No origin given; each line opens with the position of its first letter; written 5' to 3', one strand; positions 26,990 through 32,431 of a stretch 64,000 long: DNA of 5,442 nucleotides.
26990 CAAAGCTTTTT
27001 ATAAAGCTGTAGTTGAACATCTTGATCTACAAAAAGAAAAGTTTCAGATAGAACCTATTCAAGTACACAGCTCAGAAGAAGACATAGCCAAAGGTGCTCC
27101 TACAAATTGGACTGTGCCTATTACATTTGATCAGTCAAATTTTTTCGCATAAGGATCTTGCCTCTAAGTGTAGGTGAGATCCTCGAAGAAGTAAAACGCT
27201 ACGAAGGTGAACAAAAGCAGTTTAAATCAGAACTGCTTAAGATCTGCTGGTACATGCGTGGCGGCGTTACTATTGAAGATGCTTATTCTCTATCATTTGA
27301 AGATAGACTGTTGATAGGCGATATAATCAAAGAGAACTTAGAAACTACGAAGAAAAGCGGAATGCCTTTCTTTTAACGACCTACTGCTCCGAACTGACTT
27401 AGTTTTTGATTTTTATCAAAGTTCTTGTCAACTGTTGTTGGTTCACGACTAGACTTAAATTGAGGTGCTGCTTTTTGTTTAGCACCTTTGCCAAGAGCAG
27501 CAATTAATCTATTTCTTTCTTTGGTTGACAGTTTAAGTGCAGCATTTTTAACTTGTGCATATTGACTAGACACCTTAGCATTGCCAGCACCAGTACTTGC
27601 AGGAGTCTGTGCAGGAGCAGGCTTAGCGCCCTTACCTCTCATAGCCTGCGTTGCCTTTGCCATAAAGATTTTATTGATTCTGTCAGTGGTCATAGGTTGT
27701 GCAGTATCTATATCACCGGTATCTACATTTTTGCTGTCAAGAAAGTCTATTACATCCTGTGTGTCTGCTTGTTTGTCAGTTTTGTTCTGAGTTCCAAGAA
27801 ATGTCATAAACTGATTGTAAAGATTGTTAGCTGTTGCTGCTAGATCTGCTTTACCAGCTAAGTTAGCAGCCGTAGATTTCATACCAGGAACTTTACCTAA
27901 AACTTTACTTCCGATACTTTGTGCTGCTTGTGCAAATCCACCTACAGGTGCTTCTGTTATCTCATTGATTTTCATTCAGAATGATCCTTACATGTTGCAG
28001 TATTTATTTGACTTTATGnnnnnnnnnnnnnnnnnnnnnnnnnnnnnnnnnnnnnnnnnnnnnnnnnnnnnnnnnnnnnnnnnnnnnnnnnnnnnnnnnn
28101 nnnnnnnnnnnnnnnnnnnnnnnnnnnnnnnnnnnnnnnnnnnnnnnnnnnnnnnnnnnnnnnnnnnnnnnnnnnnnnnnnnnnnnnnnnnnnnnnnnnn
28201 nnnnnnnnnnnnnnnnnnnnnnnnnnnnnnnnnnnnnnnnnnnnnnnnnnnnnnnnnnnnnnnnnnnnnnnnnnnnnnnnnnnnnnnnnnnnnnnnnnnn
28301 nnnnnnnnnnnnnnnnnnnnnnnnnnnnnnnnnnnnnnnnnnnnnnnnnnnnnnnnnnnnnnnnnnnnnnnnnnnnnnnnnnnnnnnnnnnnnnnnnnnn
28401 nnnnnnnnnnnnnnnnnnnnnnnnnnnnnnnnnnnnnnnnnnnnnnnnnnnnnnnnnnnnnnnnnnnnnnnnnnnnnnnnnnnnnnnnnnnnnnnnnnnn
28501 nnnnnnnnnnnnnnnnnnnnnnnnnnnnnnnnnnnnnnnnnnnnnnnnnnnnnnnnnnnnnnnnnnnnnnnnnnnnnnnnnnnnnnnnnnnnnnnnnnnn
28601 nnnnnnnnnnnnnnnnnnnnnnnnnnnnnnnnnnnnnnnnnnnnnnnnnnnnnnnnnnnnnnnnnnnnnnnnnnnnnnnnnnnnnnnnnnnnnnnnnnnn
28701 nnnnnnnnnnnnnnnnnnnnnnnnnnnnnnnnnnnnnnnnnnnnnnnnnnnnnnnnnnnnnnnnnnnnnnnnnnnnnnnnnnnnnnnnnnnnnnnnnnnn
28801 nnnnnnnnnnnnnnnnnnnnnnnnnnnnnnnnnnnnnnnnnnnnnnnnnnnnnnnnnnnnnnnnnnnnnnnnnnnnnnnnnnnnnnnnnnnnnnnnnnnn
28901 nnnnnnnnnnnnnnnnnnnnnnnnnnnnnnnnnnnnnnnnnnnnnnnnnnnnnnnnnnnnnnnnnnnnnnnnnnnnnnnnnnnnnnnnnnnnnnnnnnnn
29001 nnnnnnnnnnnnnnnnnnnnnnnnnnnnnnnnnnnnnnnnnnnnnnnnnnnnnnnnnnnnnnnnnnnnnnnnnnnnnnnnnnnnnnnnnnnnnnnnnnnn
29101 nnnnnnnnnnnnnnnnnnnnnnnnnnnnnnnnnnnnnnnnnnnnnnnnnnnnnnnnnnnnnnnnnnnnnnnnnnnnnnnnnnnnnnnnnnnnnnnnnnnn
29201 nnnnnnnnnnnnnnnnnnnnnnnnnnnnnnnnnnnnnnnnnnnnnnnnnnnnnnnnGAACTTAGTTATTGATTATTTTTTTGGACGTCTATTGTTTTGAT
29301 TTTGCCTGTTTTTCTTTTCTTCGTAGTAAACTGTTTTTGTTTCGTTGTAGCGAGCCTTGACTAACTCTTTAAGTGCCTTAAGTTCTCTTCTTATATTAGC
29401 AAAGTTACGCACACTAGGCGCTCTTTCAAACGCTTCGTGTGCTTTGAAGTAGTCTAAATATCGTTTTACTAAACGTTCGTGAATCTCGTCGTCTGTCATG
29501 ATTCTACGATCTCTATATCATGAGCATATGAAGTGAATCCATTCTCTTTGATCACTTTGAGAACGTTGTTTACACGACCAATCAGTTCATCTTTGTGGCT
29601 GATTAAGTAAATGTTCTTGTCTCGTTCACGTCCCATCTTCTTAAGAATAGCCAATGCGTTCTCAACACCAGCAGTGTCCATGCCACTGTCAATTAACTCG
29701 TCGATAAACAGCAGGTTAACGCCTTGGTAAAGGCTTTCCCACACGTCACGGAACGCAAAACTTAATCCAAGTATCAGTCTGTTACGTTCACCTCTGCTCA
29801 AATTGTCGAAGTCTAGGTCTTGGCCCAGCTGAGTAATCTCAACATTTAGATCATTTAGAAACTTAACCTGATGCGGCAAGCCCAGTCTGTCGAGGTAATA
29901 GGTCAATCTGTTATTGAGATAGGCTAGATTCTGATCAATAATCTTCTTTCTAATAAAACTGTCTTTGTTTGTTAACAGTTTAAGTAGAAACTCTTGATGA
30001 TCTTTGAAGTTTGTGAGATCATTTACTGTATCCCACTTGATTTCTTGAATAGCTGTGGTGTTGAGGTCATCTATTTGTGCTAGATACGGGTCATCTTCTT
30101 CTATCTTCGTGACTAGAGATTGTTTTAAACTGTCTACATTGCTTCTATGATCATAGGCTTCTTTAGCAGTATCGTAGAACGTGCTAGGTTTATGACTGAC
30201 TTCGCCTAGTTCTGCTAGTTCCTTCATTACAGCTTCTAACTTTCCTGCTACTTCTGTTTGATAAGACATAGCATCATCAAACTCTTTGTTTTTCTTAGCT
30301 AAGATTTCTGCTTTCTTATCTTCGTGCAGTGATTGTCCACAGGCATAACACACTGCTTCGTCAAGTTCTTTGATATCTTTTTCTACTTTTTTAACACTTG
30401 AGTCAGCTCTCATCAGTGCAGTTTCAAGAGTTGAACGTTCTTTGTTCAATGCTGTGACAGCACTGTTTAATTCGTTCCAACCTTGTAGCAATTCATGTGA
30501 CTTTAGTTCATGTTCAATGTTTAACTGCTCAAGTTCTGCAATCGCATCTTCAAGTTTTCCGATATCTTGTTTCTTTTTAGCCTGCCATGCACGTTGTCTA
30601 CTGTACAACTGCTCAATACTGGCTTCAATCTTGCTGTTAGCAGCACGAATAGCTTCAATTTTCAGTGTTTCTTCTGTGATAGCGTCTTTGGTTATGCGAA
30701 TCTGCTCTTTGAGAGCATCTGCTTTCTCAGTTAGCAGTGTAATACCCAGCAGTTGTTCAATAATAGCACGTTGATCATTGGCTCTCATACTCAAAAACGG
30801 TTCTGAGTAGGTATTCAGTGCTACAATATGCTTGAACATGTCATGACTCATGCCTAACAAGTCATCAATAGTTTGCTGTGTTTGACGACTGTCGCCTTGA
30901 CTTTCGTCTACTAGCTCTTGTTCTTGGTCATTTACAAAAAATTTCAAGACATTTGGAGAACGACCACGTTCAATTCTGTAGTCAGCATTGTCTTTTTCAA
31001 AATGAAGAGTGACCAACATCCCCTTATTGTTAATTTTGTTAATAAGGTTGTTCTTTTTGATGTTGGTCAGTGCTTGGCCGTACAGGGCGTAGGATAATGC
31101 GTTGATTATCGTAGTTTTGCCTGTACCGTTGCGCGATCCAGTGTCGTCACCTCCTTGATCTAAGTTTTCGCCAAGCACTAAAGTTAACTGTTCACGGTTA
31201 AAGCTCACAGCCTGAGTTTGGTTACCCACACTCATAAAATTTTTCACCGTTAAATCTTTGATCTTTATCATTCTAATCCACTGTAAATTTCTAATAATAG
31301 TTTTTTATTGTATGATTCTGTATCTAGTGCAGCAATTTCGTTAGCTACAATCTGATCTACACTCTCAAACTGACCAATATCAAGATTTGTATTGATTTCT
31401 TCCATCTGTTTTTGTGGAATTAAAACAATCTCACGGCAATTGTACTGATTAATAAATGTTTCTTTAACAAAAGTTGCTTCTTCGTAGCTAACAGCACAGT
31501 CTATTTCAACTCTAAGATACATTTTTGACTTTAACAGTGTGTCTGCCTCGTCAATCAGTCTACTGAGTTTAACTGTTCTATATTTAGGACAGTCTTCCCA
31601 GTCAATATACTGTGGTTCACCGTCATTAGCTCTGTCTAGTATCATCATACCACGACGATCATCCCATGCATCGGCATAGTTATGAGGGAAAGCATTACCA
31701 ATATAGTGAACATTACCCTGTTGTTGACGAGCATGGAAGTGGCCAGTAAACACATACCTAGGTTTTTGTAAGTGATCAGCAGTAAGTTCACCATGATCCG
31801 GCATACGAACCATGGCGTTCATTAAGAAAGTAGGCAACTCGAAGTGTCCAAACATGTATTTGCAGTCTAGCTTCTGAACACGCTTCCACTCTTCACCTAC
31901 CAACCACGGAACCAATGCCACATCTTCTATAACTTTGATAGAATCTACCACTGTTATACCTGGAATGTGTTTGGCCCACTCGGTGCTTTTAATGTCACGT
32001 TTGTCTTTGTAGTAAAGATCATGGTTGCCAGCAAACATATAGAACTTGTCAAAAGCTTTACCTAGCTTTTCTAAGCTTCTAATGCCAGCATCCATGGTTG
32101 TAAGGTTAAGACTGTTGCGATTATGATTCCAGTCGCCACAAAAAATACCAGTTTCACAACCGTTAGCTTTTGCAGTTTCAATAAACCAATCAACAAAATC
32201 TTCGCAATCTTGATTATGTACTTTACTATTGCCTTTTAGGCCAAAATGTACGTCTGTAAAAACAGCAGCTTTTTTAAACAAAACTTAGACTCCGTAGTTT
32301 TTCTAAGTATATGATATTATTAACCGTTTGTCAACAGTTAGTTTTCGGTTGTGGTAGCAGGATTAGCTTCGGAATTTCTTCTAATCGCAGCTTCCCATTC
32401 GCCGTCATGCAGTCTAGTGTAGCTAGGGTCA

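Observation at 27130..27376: Programmed -1 ribosomal frameshift fusing gp26-like and gp51-like proteins (lambda G/GT-style chaperone in a T4-like phage)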

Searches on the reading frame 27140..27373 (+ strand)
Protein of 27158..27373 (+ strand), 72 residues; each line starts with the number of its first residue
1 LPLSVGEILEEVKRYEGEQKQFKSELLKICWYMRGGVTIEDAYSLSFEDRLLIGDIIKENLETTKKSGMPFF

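Call 4: search_protein_families(library=phrogs, proteins=[window:27158-27373:+], max_evalue=0.01)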
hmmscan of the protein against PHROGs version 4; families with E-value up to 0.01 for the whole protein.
window:27158-27373:+ (72 aa): 0 families

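Call 5: search_protein_families(library=pfam, proteins=[window:27158-27373:+], max_evalue=0.01)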
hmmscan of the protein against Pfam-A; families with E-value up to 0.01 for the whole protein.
window:27158-27373:+ (72 aa): 0 families

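Call 58: search_protein_representatives(alignment_id=A1)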
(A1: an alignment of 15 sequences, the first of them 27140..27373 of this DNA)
Query: 15 sequences, 78 profile positions. Proteins with E-value up to 0.001 (for the whole library): 495; up to 1e-10: 195; up to 1e-30: 1. The best 150 are listed.
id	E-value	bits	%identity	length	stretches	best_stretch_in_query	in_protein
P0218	5.2e-31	122.7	-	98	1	1-78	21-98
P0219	2.1e-29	117.6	-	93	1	1-78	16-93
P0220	1.5e-28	114.9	-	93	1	1-78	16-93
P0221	1.7e-28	114.7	-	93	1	1-78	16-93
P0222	1.7e-25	105.0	-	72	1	10-78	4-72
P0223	2.1e-25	104.8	-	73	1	10-78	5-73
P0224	3.9e-25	103.9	-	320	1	2-78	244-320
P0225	1.1e-24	102.5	-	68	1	12-78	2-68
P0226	1.2e-24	102.4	-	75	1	4-78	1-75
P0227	2.2e-24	101.5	-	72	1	7-78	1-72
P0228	4.6e-24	100.5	-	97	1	4-75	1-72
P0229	2.0e-23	98.4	-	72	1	8-78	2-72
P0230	2.9e-23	97.9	-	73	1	6-78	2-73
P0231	3.1e-23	97.8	-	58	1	21-78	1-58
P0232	3.4e-23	97.7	-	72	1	8-77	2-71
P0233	3.6e-23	97.6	-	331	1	2-77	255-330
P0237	7.1e-23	96.7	-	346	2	2-77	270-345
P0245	8.8e-22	93.2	-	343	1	2-78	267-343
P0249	4.0e-21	91.1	-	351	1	2-77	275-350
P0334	5.3e-14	68.2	-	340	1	4-73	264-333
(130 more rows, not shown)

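Call 60: search_protein_families(library=pfam, proteins=[P0224, P0233, P0237, P0245, P0249, P0334], max_evalue=0.01)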
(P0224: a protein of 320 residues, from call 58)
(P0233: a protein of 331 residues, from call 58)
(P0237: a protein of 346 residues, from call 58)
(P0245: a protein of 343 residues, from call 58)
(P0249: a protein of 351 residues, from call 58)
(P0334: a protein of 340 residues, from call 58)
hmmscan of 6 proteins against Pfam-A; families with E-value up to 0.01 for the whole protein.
P0224 (320 aa): 1 family
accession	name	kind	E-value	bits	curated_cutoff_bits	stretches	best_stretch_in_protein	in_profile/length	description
PF12322.14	T4_baseplate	-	4.4e-07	30.2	24.5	1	26-233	42-208/219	T4 bacteriophage base plate protein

P0233 (331 aa): 1 family
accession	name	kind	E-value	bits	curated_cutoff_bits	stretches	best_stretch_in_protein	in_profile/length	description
PF12322.14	T4_baseplate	-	1.8e-14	54.4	24.5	1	12-255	9-218/219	T4 bacteriophage base plate protein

P0237 (346 aa): 1 family
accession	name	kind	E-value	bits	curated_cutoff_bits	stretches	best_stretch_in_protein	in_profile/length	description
PF12322.14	T4_baseplate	-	1.8e-07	31.5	24.5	1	65-260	60-209/219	T4 bacteriophage base plate protein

P0245 (343 aa): 1 family
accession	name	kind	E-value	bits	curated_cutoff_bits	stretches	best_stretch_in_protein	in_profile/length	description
PF12322.14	T4_baseplate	-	1.6e-09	38.2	24.5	1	55-228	42-182/219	T4 bacteriophage base plate protein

P0249 (351 aa): 1 family
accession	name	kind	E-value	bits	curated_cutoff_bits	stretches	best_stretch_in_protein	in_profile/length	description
PF12322.14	T4_baseplate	-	6.6e-06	26.4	24.5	1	41-265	43-209/219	T4 bacteriophage base plate protein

P0334 (340 aa): 3 families
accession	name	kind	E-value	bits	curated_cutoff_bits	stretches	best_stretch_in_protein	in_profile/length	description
PF12322.14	T4_baseplate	-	6.1e-07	29.8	24.5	1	54-254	43-211/219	T4 bacteriophage base plate protein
PF14255.11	Cys_rich_CPXG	-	0.0018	18.6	25.2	0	98-115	1-18/52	Cysteine-rich CPXCG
PF05129.18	Zn_ribbon_Elf1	-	0.0022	18.5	29.8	0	238-261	20-43/79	Transcription elongation factor Elf1 like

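Call 61: find_encoding_contigs(protein=P0237, flank=8000, max_places=3)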
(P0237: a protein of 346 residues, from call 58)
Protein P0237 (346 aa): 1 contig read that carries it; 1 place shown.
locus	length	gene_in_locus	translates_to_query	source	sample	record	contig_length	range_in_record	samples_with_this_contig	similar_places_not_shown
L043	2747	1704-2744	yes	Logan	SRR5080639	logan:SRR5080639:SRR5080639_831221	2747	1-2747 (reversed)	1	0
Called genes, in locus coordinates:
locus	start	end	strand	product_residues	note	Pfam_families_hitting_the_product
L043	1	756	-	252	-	?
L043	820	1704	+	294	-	PF12322:T4_baseplate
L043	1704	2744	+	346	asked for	PF12322:T4_baseplate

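Call 62: find_encoding_contigs(protein=P0233, flank=8000, max_places=3)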
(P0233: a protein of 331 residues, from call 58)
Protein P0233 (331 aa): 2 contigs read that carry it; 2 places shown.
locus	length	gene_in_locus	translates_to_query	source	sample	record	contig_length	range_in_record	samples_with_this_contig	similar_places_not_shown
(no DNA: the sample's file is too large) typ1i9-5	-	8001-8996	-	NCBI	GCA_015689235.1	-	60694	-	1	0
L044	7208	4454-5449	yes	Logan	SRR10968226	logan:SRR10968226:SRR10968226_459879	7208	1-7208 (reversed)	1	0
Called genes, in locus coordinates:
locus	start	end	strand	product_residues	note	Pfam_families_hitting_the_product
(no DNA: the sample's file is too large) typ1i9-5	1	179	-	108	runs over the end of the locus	-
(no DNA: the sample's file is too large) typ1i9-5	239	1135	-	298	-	-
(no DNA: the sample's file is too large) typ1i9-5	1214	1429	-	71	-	-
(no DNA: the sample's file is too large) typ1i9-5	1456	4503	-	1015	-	PF07230:Portal_T4, PF14890:Intein_splicing, PF07230:Portal_T4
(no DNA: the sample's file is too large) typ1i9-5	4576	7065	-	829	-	-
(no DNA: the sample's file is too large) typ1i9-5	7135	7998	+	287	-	PF12322:T4_baseplate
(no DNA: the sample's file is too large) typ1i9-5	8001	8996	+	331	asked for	PF12322:T4_baseplate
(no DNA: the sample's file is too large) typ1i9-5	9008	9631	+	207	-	-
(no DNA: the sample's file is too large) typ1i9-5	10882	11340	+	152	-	PF19835:SegE_GIY-YIG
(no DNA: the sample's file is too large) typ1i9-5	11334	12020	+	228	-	-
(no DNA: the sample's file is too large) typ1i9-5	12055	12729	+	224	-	-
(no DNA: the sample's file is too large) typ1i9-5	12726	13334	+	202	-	-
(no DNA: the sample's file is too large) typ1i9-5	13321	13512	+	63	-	-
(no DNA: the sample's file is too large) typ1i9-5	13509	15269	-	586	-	-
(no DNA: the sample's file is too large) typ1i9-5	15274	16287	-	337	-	PF00149:Metallophos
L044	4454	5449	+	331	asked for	PF12322:T4_baseplate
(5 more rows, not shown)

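Call 69: predict_structure(alignment_id=A2)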
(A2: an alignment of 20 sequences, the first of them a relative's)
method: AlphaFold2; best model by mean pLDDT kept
length: 331 residues; sequences in the alignment: 20
mean_pLDDT: 91.0   pTM: 0.87
mean pLDDT of the five models: 91.0, 91.0, 90.8, 90.3, 89.9
residues with pLDDT >= 90: 241; 70-90: 83; 50-70: 6; < 50: 1
segments of 3 or more residues with pLDDT < 50: none
pLDDT, mean of each block of 10 residues (from residue 1): 80 87 95 95 96 94 94 94 90 90 88 82 93 95 94 88 92 94 94 91 92 93 90 91 91 94 93 95 91 87 91 89 84 61
secondary structure, 60 per line:
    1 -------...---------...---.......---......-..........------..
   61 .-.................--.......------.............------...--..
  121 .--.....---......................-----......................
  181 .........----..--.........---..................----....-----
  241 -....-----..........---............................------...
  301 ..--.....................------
elements in order: E8-10 E20-22 H27-32 H36-41 H43-52 H64-79 E82-88 E95-101 H102-107 E119-121 E124-128 H133-153 H159-184 E185-189 H198-206 H210-227 E232-235 E242-245 H251-260 H264-291 H298-302 H306-325

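Call 74: fold_search(model_id=the predicted structure, library=pdb)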
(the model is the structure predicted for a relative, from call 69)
No match with E <= 0.001 here; weaker rows may still be real.
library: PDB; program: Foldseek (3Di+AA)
matches with E <= 10: 500; with E <= 0.001: 0
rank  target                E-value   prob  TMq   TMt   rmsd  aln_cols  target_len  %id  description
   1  9om8_B                4.8e-01  0.08  0.11  0.12  18.8       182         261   12  Crystal structure of PprA S-F filament from Deinococcus radiodurans (released 2025-05-28)
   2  5e3c_A                6.8e-01  0.03  0.10  0.06  23.1       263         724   10  Structure of human DPP3 in complex with hemorphin like opioid peptide IVYPW (released 2016-04-13)
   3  9fia_BE               8.5e-01  0.06  0.12  0.07  18.9       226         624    7  SSU(body) structure derived from the SSU sample of the mitoribosome from T. gondii. (released 2024-12-11)
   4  5e2q_A                9.0e-01  0.02  0.09  0.05  23.3       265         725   12  Structure of human DPP3 in complex with angiotensin-II (released 2016-04-13)
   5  7rdn                  9.0e-01  0.03  0.11  0.14  18.8       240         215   16  Crystal structure of S. cerevisiae pre-mRNA leakage protein 39 (Pml39) (released 2022-07-27)
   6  8dh2_E                9.0e-01  0.10  0.13  0.06  15.6       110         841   11  T7 RNA polymerase elongation complex with unnatural base dDs-ATP mismatch (released 2023-02-01)
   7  6mc8_B                9.5e-01  0.04  0.10  0.12  20.5       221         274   10  Crystal structure of PprA dimer from Deinococcus deserti (released 2018-09-19)
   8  6os9_R                9.5e-01  0.02  0.10  0.10  22.9       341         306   12  human Neurotensin Receptor 1 (hNTSR1) - Gi1 Protein Complex in canonical conformation (C state) (released 2019-07-10)
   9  8aaf_a                1.0e+00  0.03  0.08  0.04  31.6       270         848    8  Yeast RQC complex in state G (released 2023-03-08)
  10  9or6_B                1.0e+00  0.06  0.11  0.13  18.8       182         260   12  Crystal structure of PprA S-F-S tetramer from Deinococcus radiodurans (released 2025-06-04)
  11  6mc8_A                1.1e+00  0.05  0.10  0.11  19.4       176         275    7  Crystal structure of PprA dimer from Deinococcus deserti (released 2018-09-19)
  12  7m2x_D                1.1e+00  0.02  0.11  0.07  26.8       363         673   15  Open conformation of the Yeast wild-type gamma-TuRC (released 2021-05-12)
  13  2wpv_C                1.1e+00  0.03  0.11  0.12  26.6       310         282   12  Crystal structure of S. cerevisiae Get4-Get5 complex (released 2010-01-26)
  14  5t1a                  1.1e+00  0.02  0.10  0.08  25.6       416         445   13  Structure of CC Chemokine Receptor 2 with Orthosteric and Allosteric Antagonists (released 2016-12-14)
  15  6gps                  1.3e+00  0.03  0.11  0.11  22.9       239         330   12  CRYSTAL STRUCTURE OF CCR2A IN COMPLEX WITH MK-0812 (released 2019-01-02)
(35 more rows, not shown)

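Call 77: fold_search(model_id=the predicted structure, library=viral)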
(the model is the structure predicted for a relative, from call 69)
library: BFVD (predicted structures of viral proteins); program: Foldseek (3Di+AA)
matches with E <= 10: 500; with E <= 0.001: 69
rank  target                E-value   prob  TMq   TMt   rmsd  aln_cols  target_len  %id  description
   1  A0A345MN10            2.7e-17  1.00  0.69  0.79   2.9       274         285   27  (no name in the UniProt tables at hand)
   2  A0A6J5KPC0            1.7e-15  1.00  0.67  0.77   3.4       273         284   21  Baseplate hub assembly protein, bacteriophage T4-like [uncultured Caudovirales phage]
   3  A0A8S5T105            6.1e-15  1.00  0.67  0.71   2.8       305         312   17  Baseplate protein [Myoviridae sp. ctWb16]
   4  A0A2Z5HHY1            6.5e-10  1.00  0.44  0.71   4.7       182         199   26  (no name in the UniProt tables at hand)
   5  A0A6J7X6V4            1.5e-09  1.00  0.56  0.62   6.1       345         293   13  Uncharacterized protein [uncultured Caudovirales phage]
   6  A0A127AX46            2.1e-09  1.00  0.52  0.66   5.4       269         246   20  Baseplate hub subunit [Bacillus phage SP-15]
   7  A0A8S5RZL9            8.0e-09  1.00  0.44  0.35   9.9       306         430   17  Uncharacterized protein [Myoviridae sp. ctNQV2]
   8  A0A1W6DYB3            2.3e-08  1.00  0.47  0.59   6.2       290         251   13  Putative baseplate hub subunit [Aeromonas phage phiA8-29]
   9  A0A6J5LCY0            2.3e-08  1.00  0.49  0.64   6.6       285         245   15  Uncharacterized protein [uncultured Caudovirales phage]
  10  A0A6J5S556            2.8e-08  1.00  0.40  0.48   8.5       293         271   15  Baseplate hub assembly protein, bacteriophage T4-like [uncultured Caudovirales phage]
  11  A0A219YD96            3.8e-08  1.00  0.39  0.47   9.0       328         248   13  (no name in the UniProt tables at hand)
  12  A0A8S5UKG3            5.1e-08  1.00  0.40  0.55   7.1       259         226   16  Baseplate protein [Myoviridae sp. ctQf419]
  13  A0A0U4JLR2            8.9e-08  1.00  0.48  0.61   5.1       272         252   18  (no name in the UniProt tables at hand)
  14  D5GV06                1.3e-07  1.00  0.40  0.55   7.2       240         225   17  Base plate hub subunit protein [Campylobacter phage CP220]
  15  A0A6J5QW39            1.8e-07  1.00  0.42  0.52   8.3       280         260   11  Baseplate hub assembly protein, bacteriophage T4-like [uncultured Caudovirales phage]
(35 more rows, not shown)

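Call 108: search_protein_families(library=pfam, alignment_id=A2, max_evalue=10)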
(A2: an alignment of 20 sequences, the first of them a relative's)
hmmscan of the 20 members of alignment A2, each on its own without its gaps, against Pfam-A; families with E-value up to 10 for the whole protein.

A. member 1, P0233 (331 aa): 4 families
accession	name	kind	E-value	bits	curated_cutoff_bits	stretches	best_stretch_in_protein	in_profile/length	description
PF12322.14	T4_baseplate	-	1.8e-14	54.4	24.5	2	12-255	9-218/219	T4 bacteriophage base plate protein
PF00682.25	HMGL-like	-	0.1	12.4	29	1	210-286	56-129/260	HMGL-like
PF21293.2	RNAseD_HRDC_C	-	0.14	12.5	25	1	149-190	6-46/66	Ribonuclease D, C-terminal HRDC domain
PF00641.23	Zn_ribbon_RanBP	-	9.3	6.1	27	1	232-241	3-12/30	Zn-finger in Ran binding protein and others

B. families by the number of members that match (of 20 scanned): 62 families (the first 25 are shown)
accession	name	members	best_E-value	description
PF12322.14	T4_baseplate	20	2.8e-15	T4 bacteriophage base plate protein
PF13717.11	Zn_ribbon_4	6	0.014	zinc-ribbon domain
PF05129.18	Zn_ribbon_Elf1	3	0.0022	Transcription elongation factor Elf1 like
PF13719.11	Zn_ribbon_5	3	0.026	zinc-ribbon domain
PF23324.1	DUF7086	3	0.048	Domain of unknown function (DUF7086)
PF24460.1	DUF7575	3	0.26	Domain of unknown function (DUF7575)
PF13248.11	Zn_ribbon_3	2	0.00092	zinc-ribbon domain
PF14255.11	Cys_rich_CPXG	2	0.0018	Cysteine-rich CPXCG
PF25206.1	DUF7836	2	0.0021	Domain of unknown function (DUF7836)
PF10122.14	Zn_ribbon_Com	2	0.058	Mu-like prophage protein Com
PF12760.12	Zn_ribbon_IS1595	2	0.11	Transposase zinc-ribbon domain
PF01096.23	Zn_ribbon_TFIIS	2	0.13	Transcription factor S-II (TFIIS)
PF05180.17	zf-DNL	2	0.35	DNL zinc finger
PF25412.1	zf-C2H2_ZNF592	2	0.5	ZNF592-like C2H2 zinc finger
PF14521.12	Aspzincin_M35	1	0.0033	Lysine-specific metallo-endopeptidase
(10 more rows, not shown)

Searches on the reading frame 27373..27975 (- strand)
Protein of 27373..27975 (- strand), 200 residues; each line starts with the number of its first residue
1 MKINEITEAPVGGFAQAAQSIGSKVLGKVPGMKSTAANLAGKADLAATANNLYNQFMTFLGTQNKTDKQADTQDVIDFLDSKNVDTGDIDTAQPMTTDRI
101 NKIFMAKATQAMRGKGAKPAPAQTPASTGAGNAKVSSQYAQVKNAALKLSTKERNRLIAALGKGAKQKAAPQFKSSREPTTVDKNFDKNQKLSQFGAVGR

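Call 4: search_protein_families(library=phrogs, proteins=[window:27373-27975:-], max_evalue=0.01)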
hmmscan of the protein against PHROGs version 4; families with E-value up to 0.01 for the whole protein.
window:27373-27975:- (200 aa): 2 families
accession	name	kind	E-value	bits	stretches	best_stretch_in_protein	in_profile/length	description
phrog_16152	-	other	0.00032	21.9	1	19-158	25-178/182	Hsp70 heat shock protein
phrog_37974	-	unknown function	0.0094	17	0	45-86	16-57/136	-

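Call 5: search_protein_families(library=pfam, proteins=[window:27373-27975:-], max_evalue=0.01)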
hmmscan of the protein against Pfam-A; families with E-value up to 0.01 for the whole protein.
window:27373-27975:- (200 aa): 0 families

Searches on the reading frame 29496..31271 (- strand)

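Call 68: search_protein_families(library=phrogs, proteins=[window:29496-31271:-], max_evalue=0.00001)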
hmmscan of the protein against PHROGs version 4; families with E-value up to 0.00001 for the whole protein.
window:29496-31271:- (591 aa): 3 families
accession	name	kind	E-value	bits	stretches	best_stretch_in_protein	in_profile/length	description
phrog_77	-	DNA, RNA and nucleotide metabolism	1.6e-103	349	1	1-582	295-952/967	SbcC-like subunit of palindrome specific endonuclease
phrog_21388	-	DNA, RNA and nucleotide metabolism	8.8e-19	68.8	1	1-118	1-117/126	exonuclease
phrog_19980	-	unknown function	1.8e-13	50.7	1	48-392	36-414/1068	-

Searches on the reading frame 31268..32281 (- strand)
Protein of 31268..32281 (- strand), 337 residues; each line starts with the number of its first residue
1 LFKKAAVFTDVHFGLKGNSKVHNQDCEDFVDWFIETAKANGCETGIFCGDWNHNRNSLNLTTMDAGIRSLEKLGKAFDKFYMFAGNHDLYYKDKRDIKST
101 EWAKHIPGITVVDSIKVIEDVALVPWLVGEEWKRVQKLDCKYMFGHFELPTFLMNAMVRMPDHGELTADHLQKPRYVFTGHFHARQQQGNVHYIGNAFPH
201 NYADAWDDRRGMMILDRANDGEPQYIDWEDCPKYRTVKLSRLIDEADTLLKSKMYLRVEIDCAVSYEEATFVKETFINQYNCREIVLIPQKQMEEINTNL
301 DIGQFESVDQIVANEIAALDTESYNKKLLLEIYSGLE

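Call 68: search_protein_families(library=phrogs, proteins=[window:31268-32281:-], max_evalue=0.00001)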
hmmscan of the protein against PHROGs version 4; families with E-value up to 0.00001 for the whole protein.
window:31268-32281:- (337 aa): 2 families
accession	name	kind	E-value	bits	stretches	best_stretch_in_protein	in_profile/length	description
phrog_100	-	DNA, RNA and nucleotide metabolism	4.4e-64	218.4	1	1-333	27-372/989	SbcD-like subunit of palindrome specific endonuclease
phrog_1649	-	other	1.3e-11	44.7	1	2-118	35-135/308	metallo-phosphoesterase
